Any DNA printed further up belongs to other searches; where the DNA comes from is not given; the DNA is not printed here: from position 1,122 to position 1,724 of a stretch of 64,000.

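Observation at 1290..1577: Shared ~90-aa C-terminal tandem dockerin-like domain on two distant secreted proteins (with 52818..53100)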

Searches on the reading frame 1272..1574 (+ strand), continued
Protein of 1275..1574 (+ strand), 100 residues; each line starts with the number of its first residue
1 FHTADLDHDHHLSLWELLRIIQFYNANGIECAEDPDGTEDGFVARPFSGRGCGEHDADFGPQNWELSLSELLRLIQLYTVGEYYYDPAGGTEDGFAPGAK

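Call 50: search_protein_families(library=pfam, proteins=[L037:6547-8145:+, L037:8282-9904:+, L018:6031-7713:+, L010:2967-4082:+], max_evalue=0.01)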
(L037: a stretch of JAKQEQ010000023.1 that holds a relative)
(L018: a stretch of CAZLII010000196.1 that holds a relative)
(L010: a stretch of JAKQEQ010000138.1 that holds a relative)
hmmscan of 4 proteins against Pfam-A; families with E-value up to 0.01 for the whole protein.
L037:6547-8145:+ (533 aa): 0 families

L037:8282-9904:+ (541 aa): 0 families

L018:6031-7713:+ (561 aa): 0 families

L010:2967-4082:+ (372 aa): 0 families

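Call 65: find_encoding_contigs(protein=P0075, flank=10000, max_places=2)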
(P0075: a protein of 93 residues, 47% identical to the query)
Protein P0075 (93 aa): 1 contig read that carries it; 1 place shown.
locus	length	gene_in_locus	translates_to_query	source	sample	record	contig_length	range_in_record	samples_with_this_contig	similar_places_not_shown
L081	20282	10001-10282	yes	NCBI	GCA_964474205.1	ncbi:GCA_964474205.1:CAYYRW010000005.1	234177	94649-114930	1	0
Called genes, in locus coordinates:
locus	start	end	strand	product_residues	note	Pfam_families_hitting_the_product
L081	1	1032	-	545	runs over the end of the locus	PF13426:PAS_9 (weak), PF08447:PAS_3, PF00989:PAS, PF08448:PAS_4, PF13426:PAS_9, PF08447:PAS_3, PF00512:HisKA, PF02518:HATPase_c, +1 more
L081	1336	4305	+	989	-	-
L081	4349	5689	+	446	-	PF01408:GFO_IDH_MocA, PF19051:GFO_IDH_MocA_C2, PF22725:GFO_IDH_MocA_C3, PF19051:GFO_IDH_MocA_C2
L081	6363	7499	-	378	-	-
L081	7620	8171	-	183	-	-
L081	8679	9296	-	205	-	-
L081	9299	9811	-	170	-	-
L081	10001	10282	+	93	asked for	-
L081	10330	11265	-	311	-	-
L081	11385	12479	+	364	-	-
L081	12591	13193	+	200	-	-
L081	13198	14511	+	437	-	-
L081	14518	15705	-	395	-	PF01546:Peptidase_M20, PF07687:M20_dimer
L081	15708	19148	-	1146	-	-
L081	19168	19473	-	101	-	-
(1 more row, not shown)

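Call 66: find_encoding_contigs(protein=P0066, flank=10000, max_places=2)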
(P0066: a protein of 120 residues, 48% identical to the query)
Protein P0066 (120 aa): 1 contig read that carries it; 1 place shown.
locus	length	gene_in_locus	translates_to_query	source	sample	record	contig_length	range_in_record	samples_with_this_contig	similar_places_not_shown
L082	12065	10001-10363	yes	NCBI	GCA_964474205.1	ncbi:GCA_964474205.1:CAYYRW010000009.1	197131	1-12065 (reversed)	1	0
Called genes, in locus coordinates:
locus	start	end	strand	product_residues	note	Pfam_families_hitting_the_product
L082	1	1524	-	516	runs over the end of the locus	PF02638:GHL10 (faint)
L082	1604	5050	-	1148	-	PF00037:Fer4 (weak), PF13187:Fer4_9 (weak), PF13237:Fer4_10 (weak), PF02906:Fe_hyd_lg_C, PF00989:PAS, PF13426:PAS_9, PF02518:HATPase_c, PF00072:Response_reg, +9 more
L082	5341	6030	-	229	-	PF06439:3keto-disac_hyd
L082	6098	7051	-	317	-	PF01208:URO-D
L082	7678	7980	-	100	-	-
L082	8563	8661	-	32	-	-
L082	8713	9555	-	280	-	-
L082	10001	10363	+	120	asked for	-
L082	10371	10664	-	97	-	PF13320:GH123_cat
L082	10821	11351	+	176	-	-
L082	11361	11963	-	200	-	PF01551:Peptidase_M23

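Call 68: find_related_loci(query=A1, collection=metagenome_contigs, flank=5000)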
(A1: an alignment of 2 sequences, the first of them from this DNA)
Query A1 (100 aa) in metagenome_contigs; peptide patterns used: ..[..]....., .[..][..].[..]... (x = any residue, [..] = any of these).
528 stretches matched a pattern; 191 encode a relative of the query (tblastn E <= 1e-3); the best 80 are kept; 80 distinct loci.
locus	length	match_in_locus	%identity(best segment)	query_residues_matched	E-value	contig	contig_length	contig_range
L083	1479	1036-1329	54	1-98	2e-33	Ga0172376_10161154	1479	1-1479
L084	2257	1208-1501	55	1-98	3e-33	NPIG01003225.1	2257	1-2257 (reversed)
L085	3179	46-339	55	1-98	3e-33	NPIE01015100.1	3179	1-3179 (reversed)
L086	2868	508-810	52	2-100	5e-32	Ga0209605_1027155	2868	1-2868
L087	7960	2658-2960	52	2-100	7e-32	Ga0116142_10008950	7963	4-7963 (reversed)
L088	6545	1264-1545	59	2-99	1e-31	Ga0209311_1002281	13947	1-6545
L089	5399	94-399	53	1-98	4e-31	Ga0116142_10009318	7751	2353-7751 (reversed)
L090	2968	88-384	54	2-98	2e-30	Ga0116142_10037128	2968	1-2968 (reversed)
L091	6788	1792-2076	53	2-98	3e-30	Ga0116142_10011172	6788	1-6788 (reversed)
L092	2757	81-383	51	1-98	5e-30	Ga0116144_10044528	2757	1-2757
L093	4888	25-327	51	2-100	4e-30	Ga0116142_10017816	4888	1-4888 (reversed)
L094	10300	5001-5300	51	1-98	5e-30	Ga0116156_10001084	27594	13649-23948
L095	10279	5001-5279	56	2-99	1e-29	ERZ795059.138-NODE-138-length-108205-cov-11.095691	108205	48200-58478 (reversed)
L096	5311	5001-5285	55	1-99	3e-29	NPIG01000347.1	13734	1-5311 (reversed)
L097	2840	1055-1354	51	1-98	2e-29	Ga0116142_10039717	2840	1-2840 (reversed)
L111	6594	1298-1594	51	2-98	5e-28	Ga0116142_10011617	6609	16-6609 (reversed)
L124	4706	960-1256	49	2-98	3e-27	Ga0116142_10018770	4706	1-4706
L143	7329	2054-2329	54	2-99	1e-25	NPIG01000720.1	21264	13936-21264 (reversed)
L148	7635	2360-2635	53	2-98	6e-25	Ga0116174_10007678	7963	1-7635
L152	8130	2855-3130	53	2-98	5e-25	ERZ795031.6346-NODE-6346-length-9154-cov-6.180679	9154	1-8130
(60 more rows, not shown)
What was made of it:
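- Tried and rejected: The metagenome scan for close relatives of the window's own copies gave a best identity of 59%, so the copy number in this lineage stays unknown (call 68).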

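Call 74: search_protein_families(library=pfam, proteins=[L143:2342-3979:+, L124:1266-2900:+, L042:6414-7889:-, L111:5046-6386:-, L152:207-2174:+, L148:3-1679:+, L026:669-3683:-, L005:6341-8476:+], max_evalue=0.01)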
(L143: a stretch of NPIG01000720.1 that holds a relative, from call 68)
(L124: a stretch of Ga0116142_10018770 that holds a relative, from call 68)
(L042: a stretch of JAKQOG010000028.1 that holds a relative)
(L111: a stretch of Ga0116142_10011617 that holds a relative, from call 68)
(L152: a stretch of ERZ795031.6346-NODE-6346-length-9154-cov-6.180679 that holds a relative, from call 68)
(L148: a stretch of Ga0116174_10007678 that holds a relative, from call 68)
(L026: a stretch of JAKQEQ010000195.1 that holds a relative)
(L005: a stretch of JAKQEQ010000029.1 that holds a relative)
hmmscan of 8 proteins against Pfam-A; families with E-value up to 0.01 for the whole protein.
L143:2342-3979:+ (546 aa): 0 families

L124:1266-2900:+ (545 aa): 2 families
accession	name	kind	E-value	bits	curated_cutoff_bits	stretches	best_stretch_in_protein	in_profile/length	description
PF07484.17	Collar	-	4.1e-24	84.7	24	1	374-429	1-55/57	Phage Tail Collar Domain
PF21939.1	Gp10_C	-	0.0012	20.3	27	1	450-539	53-133/139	Baseplate structural protein Gp10, C-terminal domain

L042:6414-7889:- (492 aa): 3 families
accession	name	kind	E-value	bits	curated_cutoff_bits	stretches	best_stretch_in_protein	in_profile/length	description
PF21252.2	Glyco_hydro_109_C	-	3.4e-58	196.5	27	1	232-397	2-186/187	Glycosyl hydrolase 109, C-terminal domain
PF01408.29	GFO_IDH_MocA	-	3.4e-17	63.7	24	1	94-219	1-117/120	Oxidoreductase family, NAD-binding Rossmann fold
PF10518.14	TAT_signal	-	0.0058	17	22.7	0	45-64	2-21/21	TAT (twin-arginine translocation) pathway signal sequence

L111:5046-6386:- (447 aa): 3 families
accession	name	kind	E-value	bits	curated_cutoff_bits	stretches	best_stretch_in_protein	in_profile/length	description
PF19051.5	GFO_IDH_MocA_C2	-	1.8e-34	119.9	23.3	1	226-447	43-254/254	Oxidoreductase family, C-terminal alpha/beta domain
PF01408.29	GFO_IDH_MocA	-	1.9e-17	64.5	24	1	55-184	3-119/120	Oxidoreductase family, NAD-binding Rossmann fold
PF22725.1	GFO_IDH_MocA_C3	-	0.0037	17.7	27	0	194-220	2-28/124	GFO/IDH/MocA C-terminal domain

L152:207-2174:+ (656 aa): 7 families
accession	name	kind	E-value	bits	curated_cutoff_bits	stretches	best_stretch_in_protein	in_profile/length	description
PF00441.29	Acyl-CoA_dh_1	-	2.2e-30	106.2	22.4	1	295-454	1-149/150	Acyl-CoA dehydrogenase, C-terminal domain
PF02771.21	Acyl-CoA_dh_N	-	2.4e-25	89.6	22.9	1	72-176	8-113/113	Acyl-CoA dehydrogenase, N-terminal domain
PF02770.24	Acyl-CoA_dh_M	-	2.7e-17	63.2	33.3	1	179-283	1-97/97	Acyl-CoA dehydrogenase, middle domain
PF21343.2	ACAD9-ACADV_C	-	1.6e-12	48.2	27.8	1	520-608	12-101/120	ACAD9/ACADV, C-terminal domain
PF21263.2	Acyl-CoA-dh_C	-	1.3e-07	32.3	27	1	533-601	14-76/96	Acyl-CoA dehydrogenase, C-terminal domain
PF08028.16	Acyl-CoA_dh_2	-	2.3e-05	25.1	22.7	1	312-413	3-113/134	Acyl-CoA dehydrogenase, C-terminal domain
PF22924.1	ACOX_C_alpha1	-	0.0081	16.4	27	0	350-453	61-167/169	Acyl-CoA oxidase, C-alpha1 domain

L148:3-1679:+ (559 aa): 7 families
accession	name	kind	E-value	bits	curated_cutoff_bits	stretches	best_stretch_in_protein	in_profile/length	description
PF00441.29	Acyl-CoA_dh_1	-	1.7e-30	106.6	22.4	1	198-357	1-149/150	Acyl-CoA dehydrogenase, C-terminal domain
PF02771.21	Acyl-CoA_dh_N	-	2.6e-19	70.1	22.9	1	2-79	37-113/113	Acyl-CoA dehydrogenase, N-terminal domain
PF02770.24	Acyl-CoA_dh_M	-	3e-17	63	33.3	1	82-186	1-97/97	Acyl-CoA dehydrogenase, middle domain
PF21343.2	ACAD9-ACADV_C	-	1.4e-12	48.4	27.8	1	423-511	12-101/120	ACAD9/ACADV, C-terminal domain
PF21263.2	Acyl-CoA-dh_C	-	9.3e-08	32.7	27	1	436-504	14-76/96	Acyl-CoA dehydrogenase, C-terminal domain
PF08028.16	Acyl-CoA_dh_2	-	2.1e-05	25.3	22.7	1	215-316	3-113/134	Acyl-CoA dehydrogenase, C-terminal domain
PF22924.1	ACOX_C_alpha1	-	0.0065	16.7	27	0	253-356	61-167/169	Acyl-CoA oxidase, C-alpha1 domain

L026:669-3683:- (1005 aa): 4 families
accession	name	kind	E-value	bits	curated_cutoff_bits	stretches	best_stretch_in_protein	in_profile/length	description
PF00072.30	Response_reg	-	1.6e-29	102.8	30.2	1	886-995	1-110/111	Response regulator receiver domain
PF08668.18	HDOD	-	3.3e-27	95.7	22.9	1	95-282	1-196/196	HDOD domain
PF02518.31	HATPase_c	-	1.2e-25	90.6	26.4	1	683-792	2-110/111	Histidine kinase-, DNA gyrase B-, and HSP90-like ATPase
PF00512.31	HisKA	-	4.3e-13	49.5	26.9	1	579-637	5-63/66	His Kinase A (phospho-acceptor) domain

L005:6341-8476:+ (712 aa): 13 families
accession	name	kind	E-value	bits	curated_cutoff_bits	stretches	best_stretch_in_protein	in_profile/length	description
PF00158.32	Sigma54_activat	-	4.7e-64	215.5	20.2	1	409-575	2-168/168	Sigma-54 interaction domain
PF14532.12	Sigma54_activ_2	-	9.4e-26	91.1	25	1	409-579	1-138/138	Sigma-54 interaction domain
PF25601.1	AAA_lid_14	-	1.9e-18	66.5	27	1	581-647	2-68/87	AAA+ ATPase lid domain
PF00498.31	FHA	-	6.7e-16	58.9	20.7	1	129-191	2-67/67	FHA domain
PF16697.10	Yop-YscD_cpl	-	3.1e-13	50.2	33.2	1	125-198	16-91/94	Inner membrane component of T3SS, cytoplasmic domain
PF02954.25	HTH_8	-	2.5e-12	46.7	22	1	668-709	1-42/42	Bacterial regulatory protein, Fis family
PF07728.20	AAA_5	-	3.7e-07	30.7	22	1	431-550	1-123/139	AAA domain (dynein-related subfamily)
PF13185.12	GAF_2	-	1.7e-05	25.4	28.6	1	327-381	82-134/136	GAF domain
PF13191.12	AAA_16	-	0.00043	21.3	32.6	1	407-468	1-63/167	AAA ATPase domain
PF00004.35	AAA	-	0.00058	20.7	21.2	1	432-557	1-119/131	ATPase family associated with various cellular activities (AAA)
PF13492.12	GAF_3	-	0.00059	20.7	27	1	338-381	84-126/129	GAF domain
PF01078.27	Mg_chelatase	-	0.00061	19.7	20.3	0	487-549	93-157/207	Magnesium chelatase, subunit ChlI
PF13384.12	HTH_23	-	0.007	16.6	24.6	0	671-703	4-35/50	Homeodomain-like domain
